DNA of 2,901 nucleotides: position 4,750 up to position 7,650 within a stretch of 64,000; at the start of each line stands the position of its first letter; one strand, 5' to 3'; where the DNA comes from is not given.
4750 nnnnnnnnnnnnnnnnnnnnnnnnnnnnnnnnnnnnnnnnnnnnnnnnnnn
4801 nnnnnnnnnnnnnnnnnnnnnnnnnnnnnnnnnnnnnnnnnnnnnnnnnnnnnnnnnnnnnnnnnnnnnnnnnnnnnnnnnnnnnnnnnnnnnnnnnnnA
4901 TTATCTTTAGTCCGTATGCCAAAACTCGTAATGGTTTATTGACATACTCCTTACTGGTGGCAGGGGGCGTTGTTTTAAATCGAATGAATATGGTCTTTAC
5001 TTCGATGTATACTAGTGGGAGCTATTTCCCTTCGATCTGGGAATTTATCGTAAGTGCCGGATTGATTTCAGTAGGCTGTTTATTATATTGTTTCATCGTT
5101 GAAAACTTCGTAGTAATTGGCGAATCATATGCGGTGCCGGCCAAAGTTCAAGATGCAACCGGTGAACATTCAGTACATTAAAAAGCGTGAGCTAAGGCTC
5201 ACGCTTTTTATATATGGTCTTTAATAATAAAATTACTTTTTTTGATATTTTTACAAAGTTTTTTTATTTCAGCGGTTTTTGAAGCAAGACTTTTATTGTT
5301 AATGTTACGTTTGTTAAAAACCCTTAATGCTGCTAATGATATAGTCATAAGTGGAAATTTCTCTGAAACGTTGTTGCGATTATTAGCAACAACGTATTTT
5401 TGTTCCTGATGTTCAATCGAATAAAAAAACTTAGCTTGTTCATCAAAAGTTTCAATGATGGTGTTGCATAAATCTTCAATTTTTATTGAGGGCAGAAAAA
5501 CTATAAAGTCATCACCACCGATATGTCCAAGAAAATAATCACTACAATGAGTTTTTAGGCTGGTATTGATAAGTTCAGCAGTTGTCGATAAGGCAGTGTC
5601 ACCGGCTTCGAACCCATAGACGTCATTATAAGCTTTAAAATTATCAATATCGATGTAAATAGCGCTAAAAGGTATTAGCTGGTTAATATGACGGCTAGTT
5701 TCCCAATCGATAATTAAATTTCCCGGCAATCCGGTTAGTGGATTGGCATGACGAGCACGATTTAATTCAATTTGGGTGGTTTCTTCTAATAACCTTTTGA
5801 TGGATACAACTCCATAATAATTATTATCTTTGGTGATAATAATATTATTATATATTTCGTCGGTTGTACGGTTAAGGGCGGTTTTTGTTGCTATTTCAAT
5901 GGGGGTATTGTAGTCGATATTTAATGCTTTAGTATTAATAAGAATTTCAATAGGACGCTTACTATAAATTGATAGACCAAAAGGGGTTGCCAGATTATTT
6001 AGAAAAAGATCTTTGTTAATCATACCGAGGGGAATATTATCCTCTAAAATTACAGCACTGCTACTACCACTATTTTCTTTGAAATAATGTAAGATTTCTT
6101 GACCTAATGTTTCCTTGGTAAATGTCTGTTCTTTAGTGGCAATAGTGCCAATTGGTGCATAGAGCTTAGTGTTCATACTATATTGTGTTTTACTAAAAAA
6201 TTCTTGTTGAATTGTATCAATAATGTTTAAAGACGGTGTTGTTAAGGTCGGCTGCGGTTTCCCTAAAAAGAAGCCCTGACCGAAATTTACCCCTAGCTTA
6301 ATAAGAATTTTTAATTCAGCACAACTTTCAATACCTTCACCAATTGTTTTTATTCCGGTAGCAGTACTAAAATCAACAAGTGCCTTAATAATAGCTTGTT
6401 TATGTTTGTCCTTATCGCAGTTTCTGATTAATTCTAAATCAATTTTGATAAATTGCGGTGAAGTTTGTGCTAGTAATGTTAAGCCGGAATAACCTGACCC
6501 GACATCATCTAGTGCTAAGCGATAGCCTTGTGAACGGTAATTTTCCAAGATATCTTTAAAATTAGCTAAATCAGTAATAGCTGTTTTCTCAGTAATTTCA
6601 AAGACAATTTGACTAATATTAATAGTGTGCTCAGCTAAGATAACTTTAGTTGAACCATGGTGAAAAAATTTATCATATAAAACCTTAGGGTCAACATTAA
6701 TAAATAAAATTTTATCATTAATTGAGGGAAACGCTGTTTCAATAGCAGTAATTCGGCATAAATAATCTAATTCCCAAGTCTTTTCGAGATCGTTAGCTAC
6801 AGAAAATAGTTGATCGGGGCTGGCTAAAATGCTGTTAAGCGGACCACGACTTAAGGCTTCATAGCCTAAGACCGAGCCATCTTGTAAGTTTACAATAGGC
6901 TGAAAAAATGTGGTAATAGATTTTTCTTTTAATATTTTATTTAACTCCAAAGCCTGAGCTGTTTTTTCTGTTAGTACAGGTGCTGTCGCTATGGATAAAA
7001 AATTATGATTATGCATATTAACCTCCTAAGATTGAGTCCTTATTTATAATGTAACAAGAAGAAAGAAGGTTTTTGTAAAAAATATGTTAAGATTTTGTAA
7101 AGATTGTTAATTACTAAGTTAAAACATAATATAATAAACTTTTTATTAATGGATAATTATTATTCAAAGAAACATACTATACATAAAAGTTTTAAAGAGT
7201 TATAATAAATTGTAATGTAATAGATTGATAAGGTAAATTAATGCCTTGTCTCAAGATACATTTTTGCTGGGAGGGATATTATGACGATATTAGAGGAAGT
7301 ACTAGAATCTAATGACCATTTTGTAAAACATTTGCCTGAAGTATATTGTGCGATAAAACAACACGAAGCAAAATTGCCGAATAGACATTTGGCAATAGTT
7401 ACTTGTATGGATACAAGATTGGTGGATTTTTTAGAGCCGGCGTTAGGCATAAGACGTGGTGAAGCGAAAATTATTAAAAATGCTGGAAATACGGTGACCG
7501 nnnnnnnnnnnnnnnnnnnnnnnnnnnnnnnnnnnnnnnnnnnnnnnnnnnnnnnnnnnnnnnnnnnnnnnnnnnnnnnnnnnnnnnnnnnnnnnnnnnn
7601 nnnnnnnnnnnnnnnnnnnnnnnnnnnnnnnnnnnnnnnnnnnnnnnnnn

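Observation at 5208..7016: Reversed-order EAL-CBS-CBS-GGDEF protein with a degenerate GGDDF site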

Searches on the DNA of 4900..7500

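Call 66: search_rna_families(source=window, start=4900, end=7500, threshold=evalue, max_evalue=1)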
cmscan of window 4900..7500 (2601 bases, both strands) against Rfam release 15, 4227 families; matches with E-value up to 1: 2.
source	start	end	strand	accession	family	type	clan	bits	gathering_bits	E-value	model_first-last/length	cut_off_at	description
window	5171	5258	-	RF02737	Rev13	Gene; antisense;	-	19.5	242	0.041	220-322/354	no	Soft rot Enterobacteriaceae Rev 13 asRNA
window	5182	5254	-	RF02503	Atu_C9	Gene; sRNA;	-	14.7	40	0.56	116-192/192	no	Rhizobiales sRNA Atu_C9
